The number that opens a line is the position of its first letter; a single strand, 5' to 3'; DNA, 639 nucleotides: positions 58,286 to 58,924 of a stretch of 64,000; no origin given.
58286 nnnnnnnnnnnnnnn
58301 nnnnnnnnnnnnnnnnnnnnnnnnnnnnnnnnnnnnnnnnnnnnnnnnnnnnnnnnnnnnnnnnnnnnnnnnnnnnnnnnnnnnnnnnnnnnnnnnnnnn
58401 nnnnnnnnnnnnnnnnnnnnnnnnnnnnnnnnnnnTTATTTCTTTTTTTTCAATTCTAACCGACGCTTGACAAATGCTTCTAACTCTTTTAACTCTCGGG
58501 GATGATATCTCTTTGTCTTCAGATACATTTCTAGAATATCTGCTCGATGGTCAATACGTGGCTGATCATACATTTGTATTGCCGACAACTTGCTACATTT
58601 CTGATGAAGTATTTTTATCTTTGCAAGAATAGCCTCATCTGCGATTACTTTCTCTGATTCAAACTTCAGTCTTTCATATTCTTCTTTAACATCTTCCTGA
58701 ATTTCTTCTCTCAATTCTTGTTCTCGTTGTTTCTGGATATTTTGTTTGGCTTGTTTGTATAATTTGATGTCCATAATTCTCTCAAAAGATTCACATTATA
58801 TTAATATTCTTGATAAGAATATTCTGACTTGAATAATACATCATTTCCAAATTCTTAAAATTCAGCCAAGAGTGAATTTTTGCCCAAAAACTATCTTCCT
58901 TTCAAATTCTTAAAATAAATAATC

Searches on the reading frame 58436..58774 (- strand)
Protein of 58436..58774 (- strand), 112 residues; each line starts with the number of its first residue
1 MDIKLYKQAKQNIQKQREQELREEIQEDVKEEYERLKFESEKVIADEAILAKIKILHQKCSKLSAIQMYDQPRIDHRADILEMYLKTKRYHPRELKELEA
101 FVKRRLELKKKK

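Call 38: search_protein_families(library=padloc, proteins=[window:58436-58774:-], max_evalue=0.01)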
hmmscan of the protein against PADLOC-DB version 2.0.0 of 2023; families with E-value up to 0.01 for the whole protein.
window:58436-58774:- (112 aa): 0 families

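Call 67: search_protein_families(library=pfam, proteins=[window:58436-58774:-], max_evalue=1)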
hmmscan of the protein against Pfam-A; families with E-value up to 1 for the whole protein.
window:58436-58774:- (112 aa): 2 families
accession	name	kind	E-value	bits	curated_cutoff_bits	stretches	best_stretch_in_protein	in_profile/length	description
PF22718.1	SNaCT13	-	0.026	15.2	27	0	57-111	94-148/158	Short NACHT-associated C-Terminal domain, family 13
PF12807.12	eIF3_p135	-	0.067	13.7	22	1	7-64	108-161/171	Translation initiation factor eIF3 subunit 135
